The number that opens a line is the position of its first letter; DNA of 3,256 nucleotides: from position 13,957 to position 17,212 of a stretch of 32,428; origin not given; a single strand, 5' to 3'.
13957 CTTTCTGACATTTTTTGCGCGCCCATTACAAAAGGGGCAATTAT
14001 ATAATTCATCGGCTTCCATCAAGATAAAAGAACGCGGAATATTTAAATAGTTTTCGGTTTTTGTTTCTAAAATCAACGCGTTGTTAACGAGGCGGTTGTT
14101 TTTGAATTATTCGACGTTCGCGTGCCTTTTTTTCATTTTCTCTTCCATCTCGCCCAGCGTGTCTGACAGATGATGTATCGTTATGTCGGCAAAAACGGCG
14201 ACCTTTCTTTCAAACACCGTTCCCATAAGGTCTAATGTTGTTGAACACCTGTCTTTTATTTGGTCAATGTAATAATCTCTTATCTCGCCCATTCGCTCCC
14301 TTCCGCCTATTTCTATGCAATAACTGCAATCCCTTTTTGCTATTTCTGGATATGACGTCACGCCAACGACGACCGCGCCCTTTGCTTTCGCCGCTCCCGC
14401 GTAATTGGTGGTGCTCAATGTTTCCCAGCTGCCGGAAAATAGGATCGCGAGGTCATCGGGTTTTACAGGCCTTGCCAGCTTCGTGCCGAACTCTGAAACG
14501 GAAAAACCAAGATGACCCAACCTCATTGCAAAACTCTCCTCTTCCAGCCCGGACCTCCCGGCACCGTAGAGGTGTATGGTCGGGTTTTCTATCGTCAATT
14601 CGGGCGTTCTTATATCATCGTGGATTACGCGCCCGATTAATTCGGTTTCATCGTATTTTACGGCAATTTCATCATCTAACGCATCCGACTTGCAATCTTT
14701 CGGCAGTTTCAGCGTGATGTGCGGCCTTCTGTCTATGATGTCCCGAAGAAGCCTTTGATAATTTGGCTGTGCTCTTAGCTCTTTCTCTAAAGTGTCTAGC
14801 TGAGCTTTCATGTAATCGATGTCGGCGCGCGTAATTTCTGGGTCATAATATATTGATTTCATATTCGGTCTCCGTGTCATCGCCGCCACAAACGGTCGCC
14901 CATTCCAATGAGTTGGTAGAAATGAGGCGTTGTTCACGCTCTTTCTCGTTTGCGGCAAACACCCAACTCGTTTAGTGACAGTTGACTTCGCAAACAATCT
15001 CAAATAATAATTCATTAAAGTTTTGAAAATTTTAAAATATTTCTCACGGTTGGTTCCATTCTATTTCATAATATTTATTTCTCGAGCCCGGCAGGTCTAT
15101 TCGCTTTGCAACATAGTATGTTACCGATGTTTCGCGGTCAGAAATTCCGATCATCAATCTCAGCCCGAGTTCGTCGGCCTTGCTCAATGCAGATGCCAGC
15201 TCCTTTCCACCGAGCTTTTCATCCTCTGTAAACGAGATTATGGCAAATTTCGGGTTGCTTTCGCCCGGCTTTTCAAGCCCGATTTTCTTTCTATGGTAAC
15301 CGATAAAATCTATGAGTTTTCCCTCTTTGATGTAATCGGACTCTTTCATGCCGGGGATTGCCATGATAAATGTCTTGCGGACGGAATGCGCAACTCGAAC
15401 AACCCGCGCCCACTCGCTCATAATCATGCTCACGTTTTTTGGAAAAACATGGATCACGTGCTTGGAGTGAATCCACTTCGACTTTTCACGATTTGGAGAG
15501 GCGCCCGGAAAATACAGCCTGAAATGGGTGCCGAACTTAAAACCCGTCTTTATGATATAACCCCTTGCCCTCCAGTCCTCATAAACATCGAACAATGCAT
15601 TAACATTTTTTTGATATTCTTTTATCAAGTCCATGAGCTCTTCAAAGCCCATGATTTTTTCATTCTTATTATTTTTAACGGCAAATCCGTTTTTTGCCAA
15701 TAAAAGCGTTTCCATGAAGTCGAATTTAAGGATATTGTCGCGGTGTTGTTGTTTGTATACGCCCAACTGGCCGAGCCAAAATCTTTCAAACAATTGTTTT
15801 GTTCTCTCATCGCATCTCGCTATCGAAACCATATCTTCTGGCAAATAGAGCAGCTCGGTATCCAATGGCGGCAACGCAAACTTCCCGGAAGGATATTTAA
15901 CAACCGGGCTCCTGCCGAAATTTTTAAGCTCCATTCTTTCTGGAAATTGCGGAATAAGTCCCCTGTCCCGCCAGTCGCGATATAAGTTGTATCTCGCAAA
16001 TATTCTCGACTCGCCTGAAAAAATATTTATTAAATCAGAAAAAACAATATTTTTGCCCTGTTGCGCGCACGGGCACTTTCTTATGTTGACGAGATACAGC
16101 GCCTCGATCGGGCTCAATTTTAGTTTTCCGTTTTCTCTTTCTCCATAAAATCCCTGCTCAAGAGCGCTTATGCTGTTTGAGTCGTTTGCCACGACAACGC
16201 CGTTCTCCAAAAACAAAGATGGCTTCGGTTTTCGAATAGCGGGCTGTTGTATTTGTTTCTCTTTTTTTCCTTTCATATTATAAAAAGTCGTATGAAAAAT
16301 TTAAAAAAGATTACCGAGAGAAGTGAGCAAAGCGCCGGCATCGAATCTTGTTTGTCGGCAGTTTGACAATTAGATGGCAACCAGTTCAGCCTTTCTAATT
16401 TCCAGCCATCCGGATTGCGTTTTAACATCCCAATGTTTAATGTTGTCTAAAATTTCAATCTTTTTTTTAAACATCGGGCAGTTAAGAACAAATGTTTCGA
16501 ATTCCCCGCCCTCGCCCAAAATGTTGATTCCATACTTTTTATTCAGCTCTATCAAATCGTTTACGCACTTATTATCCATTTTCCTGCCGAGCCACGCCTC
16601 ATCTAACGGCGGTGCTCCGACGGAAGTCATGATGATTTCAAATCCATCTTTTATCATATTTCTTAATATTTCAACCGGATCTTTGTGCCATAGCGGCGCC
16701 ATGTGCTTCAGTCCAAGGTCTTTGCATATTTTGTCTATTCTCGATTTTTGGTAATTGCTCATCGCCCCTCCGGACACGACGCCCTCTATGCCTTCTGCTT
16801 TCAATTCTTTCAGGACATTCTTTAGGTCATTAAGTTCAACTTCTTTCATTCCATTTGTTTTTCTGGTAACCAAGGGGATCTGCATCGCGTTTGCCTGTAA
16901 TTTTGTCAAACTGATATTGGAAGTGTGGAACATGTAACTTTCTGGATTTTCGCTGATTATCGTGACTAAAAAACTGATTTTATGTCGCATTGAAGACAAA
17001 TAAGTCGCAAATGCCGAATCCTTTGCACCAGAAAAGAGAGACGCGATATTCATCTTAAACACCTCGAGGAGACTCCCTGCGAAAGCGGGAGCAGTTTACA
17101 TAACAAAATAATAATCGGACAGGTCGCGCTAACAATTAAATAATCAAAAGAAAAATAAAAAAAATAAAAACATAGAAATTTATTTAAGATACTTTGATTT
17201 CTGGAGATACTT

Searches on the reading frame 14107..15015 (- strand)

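Call 39: search_protein_families(library=pfam, proteins=[window:14107-15015:-], max_evalue=0.001)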
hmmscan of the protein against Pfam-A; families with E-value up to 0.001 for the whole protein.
window:14107-15015:- (302 aa): 1 family
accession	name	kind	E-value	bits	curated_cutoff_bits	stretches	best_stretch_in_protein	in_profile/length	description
PF01380.27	SIS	-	3.1e-06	27.4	25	1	145-236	6-104/131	SIS domain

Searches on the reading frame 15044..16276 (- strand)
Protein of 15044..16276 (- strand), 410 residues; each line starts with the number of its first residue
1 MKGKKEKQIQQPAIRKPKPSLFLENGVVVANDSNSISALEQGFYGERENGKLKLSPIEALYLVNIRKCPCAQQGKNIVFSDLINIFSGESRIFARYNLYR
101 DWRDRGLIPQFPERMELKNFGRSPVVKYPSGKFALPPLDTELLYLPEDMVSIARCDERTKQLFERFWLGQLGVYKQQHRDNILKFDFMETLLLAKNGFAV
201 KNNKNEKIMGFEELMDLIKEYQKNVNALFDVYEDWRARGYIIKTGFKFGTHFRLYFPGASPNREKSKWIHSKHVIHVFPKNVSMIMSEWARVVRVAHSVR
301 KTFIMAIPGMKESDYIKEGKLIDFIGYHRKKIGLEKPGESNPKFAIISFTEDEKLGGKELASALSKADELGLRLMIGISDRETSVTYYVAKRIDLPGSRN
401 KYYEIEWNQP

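Call 39: search_protein_families(library=pfam, proteins=[window:15044-16276:-], max_evalue=0.001)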
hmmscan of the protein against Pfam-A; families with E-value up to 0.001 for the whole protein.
window:15044-16276:- (410 aa): 2 families
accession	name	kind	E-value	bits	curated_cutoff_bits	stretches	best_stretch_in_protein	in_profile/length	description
PF01974.23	tRNA_int_endo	-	1.4e-25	89.6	27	1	229-308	5-77/85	tRNA intron endonuclease, catalytic C-terminal domain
PF02778.19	tRNA_int_endo_N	-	4.8e-13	48.9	21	1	23-75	5-59/67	tRNA intron endonuclease, N-terminal domain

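Call 40: search_solved_structures(query=window:15044-16276:-, max_evalue=0.01, show_alignments=2)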
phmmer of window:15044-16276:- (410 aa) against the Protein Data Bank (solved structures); distinct sequences matched with E-value up to 0.01: 13.
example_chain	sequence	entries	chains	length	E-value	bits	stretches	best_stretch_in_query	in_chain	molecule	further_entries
4fz2_A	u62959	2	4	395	6.1e-107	361.1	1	30-410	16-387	tRNA intron endonuclease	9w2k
1a79_A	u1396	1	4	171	4.6e-25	91.4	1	203-308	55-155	TRNA ENDONUCLEASE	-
5x89_A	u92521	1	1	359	5.1e-23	84.7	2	178-309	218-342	EndA-like protein,tRNA-splicing endonuclease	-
1r0v_A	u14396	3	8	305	2.7e-13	52.6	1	212-306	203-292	tRNA-intron endonuclease | Putative tRNA-intron endonuclease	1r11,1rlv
2gjw_A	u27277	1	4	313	3e-13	52.5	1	212-306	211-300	tRNA-splicing endonuclease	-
3p1y_A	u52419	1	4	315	3.3e-13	52.4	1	161-306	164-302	tRNA-splicing endonuclease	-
3p1z_B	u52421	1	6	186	2.4e-12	49.5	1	157-310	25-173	tRNA-splicing endonuclease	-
3iey_A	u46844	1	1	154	1.1e-11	47.4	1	203-310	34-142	tRNA-splicing endonuclease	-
3ajv_B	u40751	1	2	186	1.1e-11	47.3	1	157-310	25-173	tRNA-splicing endonuclease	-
2cv8_A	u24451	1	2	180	4.8e-10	42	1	187-310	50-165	tRNA-splicing endonuclease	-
2zyz_B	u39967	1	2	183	1e-09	40.9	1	157-307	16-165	tRNA-splicing endonuclease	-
2ohc_A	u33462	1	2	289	4.3e-07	32.2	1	229-318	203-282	tRNA-splicing endonuclease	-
2ohe_A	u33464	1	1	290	4.4e-07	32.2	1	229-318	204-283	tRNA-splicing endonuclease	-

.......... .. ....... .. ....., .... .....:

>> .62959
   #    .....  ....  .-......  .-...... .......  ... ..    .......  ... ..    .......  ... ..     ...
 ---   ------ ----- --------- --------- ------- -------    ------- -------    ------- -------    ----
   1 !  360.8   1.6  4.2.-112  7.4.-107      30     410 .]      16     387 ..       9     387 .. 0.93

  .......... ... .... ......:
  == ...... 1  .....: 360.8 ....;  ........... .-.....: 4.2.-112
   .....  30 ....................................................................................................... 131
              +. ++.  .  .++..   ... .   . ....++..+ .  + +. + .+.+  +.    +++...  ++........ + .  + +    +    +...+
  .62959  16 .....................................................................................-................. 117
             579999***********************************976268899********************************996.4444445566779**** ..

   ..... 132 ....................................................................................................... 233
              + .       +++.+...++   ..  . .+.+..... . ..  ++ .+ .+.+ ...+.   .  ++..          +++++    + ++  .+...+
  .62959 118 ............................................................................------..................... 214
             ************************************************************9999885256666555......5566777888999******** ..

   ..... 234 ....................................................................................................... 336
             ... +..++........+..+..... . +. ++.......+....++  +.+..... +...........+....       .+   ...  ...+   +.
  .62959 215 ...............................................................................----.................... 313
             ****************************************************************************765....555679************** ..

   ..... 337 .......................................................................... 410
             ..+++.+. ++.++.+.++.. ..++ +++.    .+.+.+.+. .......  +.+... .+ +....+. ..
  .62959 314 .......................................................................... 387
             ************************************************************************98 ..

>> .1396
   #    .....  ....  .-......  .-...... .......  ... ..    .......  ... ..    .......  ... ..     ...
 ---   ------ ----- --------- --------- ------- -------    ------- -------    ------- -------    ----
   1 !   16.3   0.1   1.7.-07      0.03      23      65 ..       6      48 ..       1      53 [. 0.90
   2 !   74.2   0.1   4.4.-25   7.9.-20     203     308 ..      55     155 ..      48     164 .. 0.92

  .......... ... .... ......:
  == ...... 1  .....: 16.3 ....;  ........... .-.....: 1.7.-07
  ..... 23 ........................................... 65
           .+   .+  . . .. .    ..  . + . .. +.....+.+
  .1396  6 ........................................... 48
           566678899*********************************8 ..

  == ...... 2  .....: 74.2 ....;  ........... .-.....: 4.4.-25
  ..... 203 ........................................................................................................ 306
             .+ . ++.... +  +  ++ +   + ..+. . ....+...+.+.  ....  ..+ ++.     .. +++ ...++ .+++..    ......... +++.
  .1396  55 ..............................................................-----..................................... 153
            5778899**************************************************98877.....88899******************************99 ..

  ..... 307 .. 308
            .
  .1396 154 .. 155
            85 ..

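Call 65: find_homologous_proteins(query=window:15044-16276:-, max_evalue=1e-30)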
Query window:15044-16276:- (410 aa): 1299 proteins with E <= 1e-30 among 5615 candidates; the best 120 are listed.
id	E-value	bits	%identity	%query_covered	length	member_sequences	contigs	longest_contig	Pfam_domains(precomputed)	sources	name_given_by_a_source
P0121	9.7e-278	938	100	100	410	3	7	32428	PF01974.24,PF02778.20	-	-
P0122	1.3e-202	691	76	97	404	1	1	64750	PF01974.24,PF02778.20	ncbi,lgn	ncbi:MAG: tRNA-intron lyase [Candidatus Aenigmatarchaeota archaeon]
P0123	1.7e-182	625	67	99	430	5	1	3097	PF01974.24,PF02778.20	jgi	-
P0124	3.8e-179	614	70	92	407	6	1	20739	PF01974.24,PF02778.20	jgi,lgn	jgi:tRNA-intron endonuclease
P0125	1.4e-175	602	69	96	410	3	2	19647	PF01974.24,PF02778.20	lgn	-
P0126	1.8e-170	585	65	99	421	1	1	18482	PF01974.24,PF02778.20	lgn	-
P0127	2.0e-170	585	66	96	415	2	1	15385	PF12928.13,PF01974.24,PF02778.20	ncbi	ncbi:MAG: tRNA-intron lyase [Candidatus Aenigmatarchaeota archaeon]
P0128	8.5e-170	583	65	97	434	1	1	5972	PF01974.24,PF02778.20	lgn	-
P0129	1.1e-169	583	67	96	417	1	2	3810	PF01974.24,PF02778.20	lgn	-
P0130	1.4e-168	579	62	100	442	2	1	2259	PF01974.24,PF02778.20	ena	-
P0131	1.7e-168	579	65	96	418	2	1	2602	PF01974.24,PF02778.20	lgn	-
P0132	9.3e-167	573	61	100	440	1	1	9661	PF01974.24,PF02778.20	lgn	-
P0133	2.3e-166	572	62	100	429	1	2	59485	PF01974.24,PF02778.20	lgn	-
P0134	2.5e-166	572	62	97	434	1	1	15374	PF01974.24,PF02778.20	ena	-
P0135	3.6e-164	564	63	97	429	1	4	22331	PF01974.24,PF02778.20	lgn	-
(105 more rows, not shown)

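Call 66: find_encoding_contigs(protein=P0121, flank=10000, max_places=10)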
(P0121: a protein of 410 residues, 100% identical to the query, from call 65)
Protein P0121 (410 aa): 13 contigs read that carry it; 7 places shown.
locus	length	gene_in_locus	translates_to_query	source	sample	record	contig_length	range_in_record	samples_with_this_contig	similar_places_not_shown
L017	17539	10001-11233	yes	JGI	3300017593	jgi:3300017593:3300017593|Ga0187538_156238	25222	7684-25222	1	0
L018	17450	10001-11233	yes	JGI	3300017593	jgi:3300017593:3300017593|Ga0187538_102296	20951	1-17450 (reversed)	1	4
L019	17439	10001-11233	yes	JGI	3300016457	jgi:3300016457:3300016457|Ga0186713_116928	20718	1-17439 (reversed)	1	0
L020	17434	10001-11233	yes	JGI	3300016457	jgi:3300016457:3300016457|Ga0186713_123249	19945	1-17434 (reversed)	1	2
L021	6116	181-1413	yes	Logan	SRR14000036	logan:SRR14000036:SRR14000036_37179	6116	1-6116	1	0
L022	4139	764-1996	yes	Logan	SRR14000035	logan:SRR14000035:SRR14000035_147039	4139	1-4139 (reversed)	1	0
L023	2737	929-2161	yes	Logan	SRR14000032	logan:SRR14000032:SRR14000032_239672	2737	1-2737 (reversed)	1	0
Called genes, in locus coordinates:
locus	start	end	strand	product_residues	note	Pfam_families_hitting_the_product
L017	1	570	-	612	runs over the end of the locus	PF02310:B12-binding, PF04055:Radical_SAM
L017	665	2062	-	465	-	PF13353:Fer4_12, PF04055:Radical_SAM, PF13186:SPASM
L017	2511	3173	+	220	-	PF01912:eIF-6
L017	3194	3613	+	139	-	PF01920:Prefoldin_2 (faint), PF02996:Prefoldin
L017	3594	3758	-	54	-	-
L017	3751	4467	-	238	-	-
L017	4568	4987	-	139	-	-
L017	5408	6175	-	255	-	PF01513:NAD_kinase, PF20143:NAD_kinase_C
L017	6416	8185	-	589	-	PF01326:PPDK_N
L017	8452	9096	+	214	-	PF05552:MS_channel_1st_1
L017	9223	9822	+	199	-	PF01902:Diphthami_syn_2_N, PF28410:Diphthami_syn_2_C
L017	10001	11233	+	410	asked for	PF02778:tRNA_int_endo_N, PF01974:tRNA_int_endo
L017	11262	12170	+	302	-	PF01380:SIS (weak)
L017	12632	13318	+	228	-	PF01172:SBDS_N, PF09377:SBDS_domain_II, PF20268:SBDS_C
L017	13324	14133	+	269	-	PF22625:ECR1_N_2 (weak), PF21262:RRP40_S1 (weak), PF21266:S1_RRP4, PF00013:KH_1, PF15985:KH_6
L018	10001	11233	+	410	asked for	PF02778:tRNA_int_endo_N, PF01974:tRNA_int_endo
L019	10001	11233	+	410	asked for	PF02778:tRNA_int_endo_N, PF01974:tRNA_int_endo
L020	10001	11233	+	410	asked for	PF02778:tRNA_int_endo_N, PF01974:tRNA_int_endo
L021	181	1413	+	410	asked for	PF02778:tRNA_int_endo_N, PF01974:tRNA_int_endo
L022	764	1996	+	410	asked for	PF02778:tRNA_int_endo_N, PF01974:tRNA_int_endo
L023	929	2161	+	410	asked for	PF02778:tRNA_int_endo_N, PF01974:tRNA_int_endo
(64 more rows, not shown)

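Call 77: find_encoding_contigs(protein=P0122, flank=10000, max_places=2)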
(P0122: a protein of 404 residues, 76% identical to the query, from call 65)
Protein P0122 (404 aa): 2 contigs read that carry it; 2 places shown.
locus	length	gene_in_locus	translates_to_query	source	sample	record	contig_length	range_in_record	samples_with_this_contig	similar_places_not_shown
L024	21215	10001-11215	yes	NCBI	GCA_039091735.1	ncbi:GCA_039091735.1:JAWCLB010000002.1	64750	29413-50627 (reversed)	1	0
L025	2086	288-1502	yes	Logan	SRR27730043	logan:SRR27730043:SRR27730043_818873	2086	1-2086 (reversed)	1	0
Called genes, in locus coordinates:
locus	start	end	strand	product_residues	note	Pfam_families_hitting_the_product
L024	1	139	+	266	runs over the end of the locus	PF01609:DDE_Tnp_1 (weak)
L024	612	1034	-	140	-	PF00164:Ribosom_S12_S23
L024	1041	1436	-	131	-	-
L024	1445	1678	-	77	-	PF01248:Ribosomal_L7Ae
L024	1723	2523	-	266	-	PF01261:AP_endonuc_2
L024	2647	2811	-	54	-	PF03911:Sec61_beta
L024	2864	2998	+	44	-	-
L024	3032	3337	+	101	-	-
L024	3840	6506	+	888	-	-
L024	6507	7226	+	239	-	-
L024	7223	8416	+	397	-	-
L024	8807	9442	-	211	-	PF08551:DUF1751 (weak), PF01694:Rhomboid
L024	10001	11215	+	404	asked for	PF02778:tRNA_int_endo_N, PF01974:tRNA_int_endo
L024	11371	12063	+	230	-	PF01172:SBDS_N, PF09377:SBDS_domain_II, PF20268:SBDS_C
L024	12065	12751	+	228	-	PF21262:RRP40_S1 (weak), PF21266:S1_RRP4 (weak), PF00013:KH_1, PF15985:KH_6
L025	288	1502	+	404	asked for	PF02778:tRNA_int_endo_N, PF01974:tRNA_int_endo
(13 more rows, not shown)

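Call 78: find_encoding_contigs(protein=P0124, flank=10000, max_places=2)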
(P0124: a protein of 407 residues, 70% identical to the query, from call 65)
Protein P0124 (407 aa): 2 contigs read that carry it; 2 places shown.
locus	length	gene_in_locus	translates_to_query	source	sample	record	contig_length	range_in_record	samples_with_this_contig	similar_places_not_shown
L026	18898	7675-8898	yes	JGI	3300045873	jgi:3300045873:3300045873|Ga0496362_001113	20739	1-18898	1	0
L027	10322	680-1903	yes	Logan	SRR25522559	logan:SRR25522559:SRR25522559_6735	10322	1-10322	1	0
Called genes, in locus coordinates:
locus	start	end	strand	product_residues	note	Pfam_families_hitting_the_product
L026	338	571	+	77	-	PF02690:Na_Pi_cotrans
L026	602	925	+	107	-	PF02690:Na_Pi_cotrans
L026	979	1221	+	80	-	-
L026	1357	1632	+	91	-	PF01895:PhoU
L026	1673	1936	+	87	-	PF01895:PhoU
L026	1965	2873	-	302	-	PF04055:Radical_SAM, PF13353:Fer4_12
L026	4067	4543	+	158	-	-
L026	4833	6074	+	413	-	-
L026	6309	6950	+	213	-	PF05552:MS_channel_1st_1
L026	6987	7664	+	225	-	PF01902:Diphthami_syn_2_N, PF28410:Diphthami_syn_2_C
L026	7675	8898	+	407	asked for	PF02778:tRNA_int_endo_N, PF01974:tRNA_int_endo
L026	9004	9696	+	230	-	PF01172:SBDS_N, PF09377:SBDS_domain_II, PF20268:SBDS_C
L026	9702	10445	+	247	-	PF21262:RRP40_S1 (faint), PF21266:S1_RRP4 (weak), PF00013:KH_1, PF15985:KH_6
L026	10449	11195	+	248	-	PF01138:RNase_PH, PF03725:RNase_PH_C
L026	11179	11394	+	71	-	PF18929:DUF5678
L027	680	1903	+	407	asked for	PF02778:tRNA_int_endo_N, PF01974:tRNA_int_endo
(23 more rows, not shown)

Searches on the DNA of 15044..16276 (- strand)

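Call 79: search_rna_families(sources=[L024, L026, L006], threshold=evalue, max_evalue=1)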
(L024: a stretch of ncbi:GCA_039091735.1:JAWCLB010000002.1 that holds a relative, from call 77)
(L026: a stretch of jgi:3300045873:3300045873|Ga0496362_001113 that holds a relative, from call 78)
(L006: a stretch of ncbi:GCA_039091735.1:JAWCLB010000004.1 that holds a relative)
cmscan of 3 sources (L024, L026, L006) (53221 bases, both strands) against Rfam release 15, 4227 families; matches with E-value up to 1: 7.
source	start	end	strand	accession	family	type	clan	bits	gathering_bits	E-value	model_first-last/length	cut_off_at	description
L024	8685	8804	+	RF00001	5S_rRNA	Gene; rRNA;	CL00113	82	38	5.6e-16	1-120/120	no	5S ribosomal RNA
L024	9628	9748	+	RF00005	tRNA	Gene; tRNA;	CL00001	58.8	29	3.1e-10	1-71/71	no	tRNA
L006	9903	9989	+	RF00005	tRNA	Gene; tRNA;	CL00001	51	29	4.4e-08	1-71/71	no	tRNA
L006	12416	12495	+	RF00315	snoJ33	Gene; snRNA; snoRNA; CD-box;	-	25.7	45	0.45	1-81/81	no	Small nucleolar RNA J33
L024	1629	1687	+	RF00066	U7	Gene; snRNA;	-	25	34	0.28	1-62/62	no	U7 small nuclear RNA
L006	345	397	+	RF02716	sno_ncR3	Gene; snRNA; snoRNA; CD-box;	-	24.3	88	0.68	1-75/75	no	Small nucleolar RNA ncR3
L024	13487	13508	-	RF01072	TMV_UPD-PK3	Cis-reg;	-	24.1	34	0.092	1-22/31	no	Pseudoknot of upstream pseudoknot domain (UPD) of the 3'UTR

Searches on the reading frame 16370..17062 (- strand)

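Call 39: search_protein_families(library=pfam, proteins=[window:16370-17062:-], max_evalue=0.001)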
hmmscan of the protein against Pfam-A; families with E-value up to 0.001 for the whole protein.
window:16370-17062:- (230 aa): 1 family
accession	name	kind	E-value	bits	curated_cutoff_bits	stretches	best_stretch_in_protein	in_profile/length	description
PF01902.24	Diphthami_syn_2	-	6.2e-74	248.7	23.2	1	4-226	1-218/219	Diphthamide synthase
